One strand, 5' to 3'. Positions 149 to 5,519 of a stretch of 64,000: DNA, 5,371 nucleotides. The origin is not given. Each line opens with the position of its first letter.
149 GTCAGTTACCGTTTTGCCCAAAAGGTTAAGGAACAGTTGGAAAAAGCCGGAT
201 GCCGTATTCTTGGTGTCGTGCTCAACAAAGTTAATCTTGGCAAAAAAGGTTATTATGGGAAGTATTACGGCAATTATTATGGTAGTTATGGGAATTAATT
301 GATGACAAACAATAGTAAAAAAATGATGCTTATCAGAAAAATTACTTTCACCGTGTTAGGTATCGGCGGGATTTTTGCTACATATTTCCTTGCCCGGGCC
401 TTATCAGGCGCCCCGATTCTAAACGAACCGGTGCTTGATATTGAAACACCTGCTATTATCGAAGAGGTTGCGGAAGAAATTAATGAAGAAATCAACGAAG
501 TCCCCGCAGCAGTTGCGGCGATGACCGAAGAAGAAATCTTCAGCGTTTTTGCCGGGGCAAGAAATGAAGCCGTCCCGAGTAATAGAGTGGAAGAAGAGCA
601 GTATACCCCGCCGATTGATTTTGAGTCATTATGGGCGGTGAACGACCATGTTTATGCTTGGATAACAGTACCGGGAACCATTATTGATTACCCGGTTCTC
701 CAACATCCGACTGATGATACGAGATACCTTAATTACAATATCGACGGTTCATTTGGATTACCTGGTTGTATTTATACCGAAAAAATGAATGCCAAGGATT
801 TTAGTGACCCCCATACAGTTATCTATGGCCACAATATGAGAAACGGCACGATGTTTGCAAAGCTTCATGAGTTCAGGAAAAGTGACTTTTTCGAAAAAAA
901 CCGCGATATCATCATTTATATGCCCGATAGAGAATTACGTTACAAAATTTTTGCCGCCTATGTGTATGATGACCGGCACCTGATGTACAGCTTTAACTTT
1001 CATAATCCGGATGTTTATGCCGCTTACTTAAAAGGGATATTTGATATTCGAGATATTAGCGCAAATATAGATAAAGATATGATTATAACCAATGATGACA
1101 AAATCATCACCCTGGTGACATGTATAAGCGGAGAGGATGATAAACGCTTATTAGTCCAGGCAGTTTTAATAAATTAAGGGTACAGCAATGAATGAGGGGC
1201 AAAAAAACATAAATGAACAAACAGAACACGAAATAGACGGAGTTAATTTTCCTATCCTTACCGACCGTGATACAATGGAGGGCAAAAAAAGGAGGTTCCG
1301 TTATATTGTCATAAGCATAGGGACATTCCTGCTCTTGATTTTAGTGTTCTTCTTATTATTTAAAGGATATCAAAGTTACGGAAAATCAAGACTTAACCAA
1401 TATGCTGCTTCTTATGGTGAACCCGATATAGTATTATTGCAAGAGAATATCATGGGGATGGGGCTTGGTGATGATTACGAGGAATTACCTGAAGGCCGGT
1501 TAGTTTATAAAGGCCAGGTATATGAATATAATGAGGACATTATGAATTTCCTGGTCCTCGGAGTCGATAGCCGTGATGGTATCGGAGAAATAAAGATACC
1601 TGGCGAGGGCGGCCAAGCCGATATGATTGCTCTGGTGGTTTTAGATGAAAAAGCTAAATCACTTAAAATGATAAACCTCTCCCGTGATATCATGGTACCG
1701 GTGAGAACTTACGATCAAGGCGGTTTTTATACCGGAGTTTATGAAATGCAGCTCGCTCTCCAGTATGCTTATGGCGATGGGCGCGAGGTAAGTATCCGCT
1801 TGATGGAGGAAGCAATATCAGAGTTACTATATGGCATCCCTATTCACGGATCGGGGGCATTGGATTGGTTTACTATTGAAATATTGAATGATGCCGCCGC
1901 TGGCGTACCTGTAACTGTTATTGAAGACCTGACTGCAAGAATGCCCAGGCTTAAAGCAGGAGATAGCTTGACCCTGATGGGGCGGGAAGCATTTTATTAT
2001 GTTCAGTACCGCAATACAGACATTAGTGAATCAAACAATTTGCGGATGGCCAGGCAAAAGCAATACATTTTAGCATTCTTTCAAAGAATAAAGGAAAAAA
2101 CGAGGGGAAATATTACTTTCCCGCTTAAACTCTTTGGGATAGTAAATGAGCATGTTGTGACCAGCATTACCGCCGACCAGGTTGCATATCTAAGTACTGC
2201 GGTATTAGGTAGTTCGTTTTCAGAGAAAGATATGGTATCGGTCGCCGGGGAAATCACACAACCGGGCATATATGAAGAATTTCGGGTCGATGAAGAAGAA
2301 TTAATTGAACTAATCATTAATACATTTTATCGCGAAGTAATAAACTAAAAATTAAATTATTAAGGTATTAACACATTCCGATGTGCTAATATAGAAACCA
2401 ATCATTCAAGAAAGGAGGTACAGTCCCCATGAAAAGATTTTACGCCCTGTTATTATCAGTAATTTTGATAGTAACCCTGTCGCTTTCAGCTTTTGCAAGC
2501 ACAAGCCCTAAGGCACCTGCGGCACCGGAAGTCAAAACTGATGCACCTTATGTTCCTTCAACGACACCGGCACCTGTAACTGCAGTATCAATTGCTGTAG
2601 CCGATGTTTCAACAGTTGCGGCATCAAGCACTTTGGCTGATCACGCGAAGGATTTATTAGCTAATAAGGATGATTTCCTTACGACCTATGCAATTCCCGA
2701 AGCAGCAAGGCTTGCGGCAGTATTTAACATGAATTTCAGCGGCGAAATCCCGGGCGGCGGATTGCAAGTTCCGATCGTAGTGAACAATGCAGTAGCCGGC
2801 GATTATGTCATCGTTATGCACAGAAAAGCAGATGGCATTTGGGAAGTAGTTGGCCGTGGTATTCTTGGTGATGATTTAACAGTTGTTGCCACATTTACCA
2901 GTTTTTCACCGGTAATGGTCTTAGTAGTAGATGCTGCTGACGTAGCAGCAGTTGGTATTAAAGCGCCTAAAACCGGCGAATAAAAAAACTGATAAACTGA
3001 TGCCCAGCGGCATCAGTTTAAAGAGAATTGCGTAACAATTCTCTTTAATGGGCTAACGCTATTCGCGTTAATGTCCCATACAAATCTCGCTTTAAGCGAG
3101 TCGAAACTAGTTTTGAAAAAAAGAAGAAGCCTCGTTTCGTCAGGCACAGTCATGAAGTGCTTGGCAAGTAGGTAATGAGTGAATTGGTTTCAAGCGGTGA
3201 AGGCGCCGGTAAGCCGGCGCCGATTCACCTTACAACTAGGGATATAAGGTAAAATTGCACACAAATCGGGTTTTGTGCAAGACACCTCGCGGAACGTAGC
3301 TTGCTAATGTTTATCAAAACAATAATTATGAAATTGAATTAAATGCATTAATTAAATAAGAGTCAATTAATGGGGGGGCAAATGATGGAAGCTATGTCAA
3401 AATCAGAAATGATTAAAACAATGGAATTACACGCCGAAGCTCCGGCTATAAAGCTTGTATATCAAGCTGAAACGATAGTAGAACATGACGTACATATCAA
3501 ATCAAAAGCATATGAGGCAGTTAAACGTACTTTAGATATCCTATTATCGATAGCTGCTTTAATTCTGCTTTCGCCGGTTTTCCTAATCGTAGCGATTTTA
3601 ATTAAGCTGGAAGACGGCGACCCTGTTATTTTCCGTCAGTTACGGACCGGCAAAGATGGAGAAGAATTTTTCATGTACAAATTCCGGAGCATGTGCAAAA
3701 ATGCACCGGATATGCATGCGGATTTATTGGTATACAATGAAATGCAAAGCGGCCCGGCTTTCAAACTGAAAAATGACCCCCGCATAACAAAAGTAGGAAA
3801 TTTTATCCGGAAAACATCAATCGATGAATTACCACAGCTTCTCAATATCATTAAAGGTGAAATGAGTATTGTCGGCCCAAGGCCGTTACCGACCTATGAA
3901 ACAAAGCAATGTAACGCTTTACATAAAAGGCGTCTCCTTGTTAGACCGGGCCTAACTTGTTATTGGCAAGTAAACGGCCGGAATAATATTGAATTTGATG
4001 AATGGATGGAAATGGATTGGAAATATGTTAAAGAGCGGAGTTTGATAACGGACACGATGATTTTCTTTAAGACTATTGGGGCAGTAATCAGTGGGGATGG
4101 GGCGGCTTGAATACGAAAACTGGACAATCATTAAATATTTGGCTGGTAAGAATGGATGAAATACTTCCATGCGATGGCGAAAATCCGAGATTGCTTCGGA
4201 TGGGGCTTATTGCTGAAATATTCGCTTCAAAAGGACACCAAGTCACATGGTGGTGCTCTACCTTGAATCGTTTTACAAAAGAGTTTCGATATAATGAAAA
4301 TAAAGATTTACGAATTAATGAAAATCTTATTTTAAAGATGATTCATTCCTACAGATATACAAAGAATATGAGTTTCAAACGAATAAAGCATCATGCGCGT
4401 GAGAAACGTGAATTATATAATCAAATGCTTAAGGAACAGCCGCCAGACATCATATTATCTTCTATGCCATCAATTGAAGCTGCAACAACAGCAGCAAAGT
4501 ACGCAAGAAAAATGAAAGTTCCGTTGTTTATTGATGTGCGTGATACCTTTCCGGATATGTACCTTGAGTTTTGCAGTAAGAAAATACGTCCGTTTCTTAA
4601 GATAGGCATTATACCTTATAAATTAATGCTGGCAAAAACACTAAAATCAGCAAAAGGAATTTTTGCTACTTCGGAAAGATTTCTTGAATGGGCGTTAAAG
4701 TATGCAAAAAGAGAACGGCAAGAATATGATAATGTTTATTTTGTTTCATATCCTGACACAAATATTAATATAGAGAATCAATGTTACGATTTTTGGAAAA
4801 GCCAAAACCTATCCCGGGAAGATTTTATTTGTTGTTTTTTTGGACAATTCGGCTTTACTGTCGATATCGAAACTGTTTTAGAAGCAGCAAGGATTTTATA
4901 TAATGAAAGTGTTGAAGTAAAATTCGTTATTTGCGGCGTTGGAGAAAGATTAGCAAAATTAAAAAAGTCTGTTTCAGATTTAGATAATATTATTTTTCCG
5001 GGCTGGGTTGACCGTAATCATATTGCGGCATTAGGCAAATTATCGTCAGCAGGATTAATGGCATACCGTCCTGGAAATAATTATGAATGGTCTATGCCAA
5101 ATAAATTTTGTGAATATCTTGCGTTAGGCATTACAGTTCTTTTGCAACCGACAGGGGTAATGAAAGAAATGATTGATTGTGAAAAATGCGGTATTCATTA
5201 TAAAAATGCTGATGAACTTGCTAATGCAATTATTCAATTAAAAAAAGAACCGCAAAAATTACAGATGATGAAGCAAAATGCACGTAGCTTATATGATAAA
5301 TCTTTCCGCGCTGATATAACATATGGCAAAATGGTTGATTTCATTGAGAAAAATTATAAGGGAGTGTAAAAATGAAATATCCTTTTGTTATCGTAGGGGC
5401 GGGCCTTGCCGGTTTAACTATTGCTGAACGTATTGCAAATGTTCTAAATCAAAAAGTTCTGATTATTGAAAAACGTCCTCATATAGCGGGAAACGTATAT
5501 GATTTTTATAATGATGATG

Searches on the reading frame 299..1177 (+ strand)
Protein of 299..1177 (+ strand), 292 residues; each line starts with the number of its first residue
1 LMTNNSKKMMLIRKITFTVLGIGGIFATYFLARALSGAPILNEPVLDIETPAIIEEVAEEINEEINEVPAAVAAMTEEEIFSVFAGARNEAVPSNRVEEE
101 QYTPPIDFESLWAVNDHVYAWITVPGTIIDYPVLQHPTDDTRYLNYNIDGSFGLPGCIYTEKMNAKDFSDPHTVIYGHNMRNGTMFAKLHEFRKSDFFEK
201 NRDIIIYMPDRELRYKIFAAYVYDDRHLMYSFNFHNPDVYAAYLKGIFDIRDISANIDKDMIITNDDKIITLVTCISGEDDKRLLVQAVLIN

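Call 25: search_protein_families(library=pfam, proteins=[window:299-1177:+], max_evalue=0.0001)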
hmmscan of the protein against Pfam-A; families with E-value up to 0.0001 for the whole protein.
window:299-1177:+ (292 aa): 1 family
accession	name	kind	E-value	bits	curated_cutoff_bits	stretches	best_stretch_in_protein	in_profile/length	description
PF04203.18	Sortase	-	2e-15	57.1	26.6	1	122-290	1-124/125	Sortase domain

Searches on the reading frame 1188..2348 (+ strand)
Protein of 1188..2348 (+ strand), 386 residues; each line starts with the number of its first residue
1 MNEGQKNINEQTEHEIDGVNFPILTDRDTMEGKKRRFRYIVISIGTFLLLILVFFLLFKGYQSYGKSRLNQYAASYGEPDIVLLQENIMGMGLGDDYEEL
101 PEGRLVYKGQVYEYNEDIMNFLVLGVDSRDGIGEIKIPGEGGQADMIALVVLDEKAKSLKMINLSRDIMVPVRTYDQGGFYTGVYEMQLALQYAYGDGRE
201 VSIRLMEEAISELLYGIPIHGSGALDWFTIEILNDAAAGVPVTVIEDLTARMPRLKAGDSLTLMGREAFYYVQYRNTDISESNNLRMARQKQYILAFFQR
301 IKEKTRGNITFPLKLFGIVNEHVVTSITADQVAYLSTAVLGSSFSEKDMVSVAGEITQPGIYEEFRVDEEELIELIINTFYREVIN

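Call 25: search_protein_families(library=pfam, proteins=[window:1188-2348:+], max_evalue=0.0001)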
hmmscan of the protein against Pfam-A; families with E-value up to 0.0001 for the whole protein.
window:1188-2348:+ (386 aa): 1 family
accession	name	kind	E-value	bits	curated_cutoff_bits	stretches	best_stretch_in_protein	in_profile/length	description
PF03816.19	LytR_cpsA_psr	-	1.5e-13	51.6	24.6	1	144-302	2-149/150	LytR_cpsA_psr family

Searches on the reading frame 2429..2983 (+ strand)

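Call 25: search_protein_families(library=pfam, proteins=[window:2429-2983:+], max_evalue=0.0001)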
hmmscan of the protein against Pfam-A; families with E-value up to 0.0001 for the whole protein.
window:2429-2983:+ (184 aa): 0 families

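Call 44: search_protein_families(library=pfam, proteins=[window:2429-2983:+], max_evalue=1)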
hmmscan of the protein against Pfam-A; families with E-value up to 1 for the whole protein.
window:2429-2983:+ (184 aa): 2 families
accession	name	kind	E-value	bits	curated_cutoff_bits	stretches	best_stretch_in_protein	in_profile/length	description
PF06679.17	DUF1180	-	0.026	15.4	27.7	1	7-104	4-92/167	Membrane protein FAM174-like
PF23379.1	DUF7096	-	0.23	11.7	27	1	1-48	1-48/208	Domain of unknown function (DUF7096)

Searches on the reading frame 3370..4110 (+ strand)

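Call 3: search_protein_families(library=pfam, proteins=[window:3370-4110:+])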
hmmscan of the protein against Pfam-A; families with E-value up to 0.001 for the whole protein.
window:3370-4110:+ (246 aa): 1 family
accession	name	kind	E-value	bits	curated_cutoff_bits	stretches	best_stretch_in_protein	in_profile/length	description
PF02397.22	Bac_transf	-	7.8e-68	228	27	1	52-240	1-178/179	Bacterial sugar transferase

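Call 4: search_protein_families(library=ncbifam, proteins=[window:3370-4110:+])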
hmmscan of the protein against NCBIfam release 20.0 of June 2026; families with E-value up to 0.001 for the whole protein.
window:3370-4110:+ (246 aa): 10 families
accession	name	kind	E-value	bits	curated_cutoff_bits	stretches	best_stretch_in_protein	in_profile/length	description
TIGR03025.1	EPS_sugtrans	subfamily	3.1e-83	280.5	295.55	1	42-245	248-444/445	exopolysaccharide biosynthesis polyprenyl glycosylphosphotransferase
NF041877.1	EPS_EpsZ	equivalog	8.6e-76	255.4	800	1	49-245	263-458/459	exopolysaccharide biosynthesis polyisoprenyl-phosphate hexose-1-phosphate transferase EpsZ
TIGR03022.1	WbaP_sugtrans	subfamily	2.6e-72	244.5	403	1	42-245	249-455/456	undecaprenyl-phosphate galactose phosphotransferase WbaP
TIGR03023.1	WcaJ_sugtrans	equivalog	7.7e-63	213.3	410.75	1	27-245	239-452/453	undecaprenyl-phosphate glucose phosphotransferase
NF052601.1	undeca_RfbP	equivalog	1.9e-61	207.5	330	1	8-240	3-236/244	undecaprenyl-phosphate galactose phosphotransferase family protein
NF011751.0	PRK15204.1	equivalog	7.6e-50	169.9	907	1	45-245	273-475/476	undecaprenyl-phosphate galactose phosphotransferase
TIGR03013.1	EpsB_2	subfamily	5.7e-48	164.1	393.35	1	46-245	249-442/443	TIGR03013 family XrtA/PEP-CTERM system glycosyltransferase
NF007518.0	PRK10124.1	equivalog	1.5e-40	139.4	684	1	49-236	271-454/464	undecaprenyl-phosphate glucose phosphotransferase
NF050817.1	PolSacchBiosHfsE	equivalog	5.6e-39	134.2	750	1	46-240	266-460/467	polysaccharide biosynthesis protein HfsE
NF045514.1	glycotran_HepC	equivalog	2e-24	86.1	140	1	26-174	91-213/220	heterocyst development glycosyltransferase HepC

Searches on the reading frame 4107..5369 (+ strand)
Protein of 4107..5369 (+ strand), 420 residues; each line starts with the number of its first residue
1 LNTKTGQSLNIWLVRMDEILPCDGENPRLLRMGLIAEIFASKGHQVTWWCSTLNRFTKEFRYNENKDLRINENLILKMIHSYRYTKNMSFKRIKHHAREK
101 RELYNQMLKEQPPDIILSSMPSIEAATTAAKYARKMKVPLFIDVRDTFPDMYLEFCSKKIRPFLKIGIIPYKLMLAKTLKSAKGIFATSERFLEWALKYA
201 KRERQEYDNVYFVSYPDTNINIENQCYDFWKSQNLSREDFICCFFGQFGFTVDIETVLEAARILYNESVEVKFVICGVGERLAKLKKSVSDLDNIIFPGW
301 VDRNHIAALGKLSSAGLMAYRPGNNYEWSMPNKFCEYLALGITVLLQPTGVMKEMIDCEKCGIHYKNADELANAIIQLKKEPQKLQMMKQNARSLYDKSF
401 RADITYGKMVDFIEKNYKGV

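Call 3: search_protein_families(library=pfam, proteins=[window:4107-5369:+])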
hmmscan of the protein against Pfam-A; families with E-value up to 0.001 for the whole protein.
window:4107-5369:+ (420 aa): 4 families
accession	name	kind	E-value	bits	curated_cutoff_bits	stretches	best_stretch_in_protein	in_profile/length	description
PF00534.26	Glycos_transf_1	-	1.6e-16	60.8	26.4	1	233-394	9-171/172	Glycosyl transferases group 1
PF13692.12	Glyco_trans_1_4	-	1.5e-13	51.6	27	1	241-378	3-139/142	Glycosyl transferases group 1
PF13524.12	Glyco_trans_1_2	-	2.4e-07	31.2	25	1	270-398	14-131/144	Glycosyl transferase-like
PF13439.12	Glyco_transf_4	-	1.2e-05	25.9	28.5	1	36-199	12-152/170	Glycosyltransferase Family 4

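Call 4: search_protein_families(library=ncbifam, proteins=[window:4107-5369:+])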
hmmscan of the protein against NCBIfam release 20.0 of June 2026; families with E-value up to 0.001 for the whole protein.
window:4107-5369:+ (420 aa): 6 families
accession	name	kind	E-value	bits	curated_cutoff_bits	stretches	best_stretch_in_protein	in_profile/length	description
NF007640.0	PRK10307.1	subfamily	2.3e-12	46.6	276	1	85-411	77-402/411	WcaI family glycosyltransferase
TIGR04063.1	stp3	hypoth_equivalog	3.5e-11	42.6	442.05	1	240-395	214-374/397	TIGR04063 family PEP-CTERM/XrtA system glycosyltransferase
TIGR04157.1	glyco_rSAM_CFB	subfamily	3.9e-08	32.7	400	1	231-412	219-405/406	TIGR04157 family glycosyltransferase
NF041876.1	EPS_EpsE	equivalog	3.4e-06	26.6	400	1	255-403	230-383/389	exopolysaccharide biosynthesis GT4 family glycosyltransferase EpsE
NF049988.1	MGlcDAGSynMgs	equivalog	8.8e-05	22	400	1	234-395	208-367/398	alpha-monoglucosyldiacylglycerol synthase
NF047684.1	TeichurnBiosyTuaC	equivalog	0.00012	21.2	550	1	176-402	159-375/391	teichuronic acid biosynthesis protein TuaC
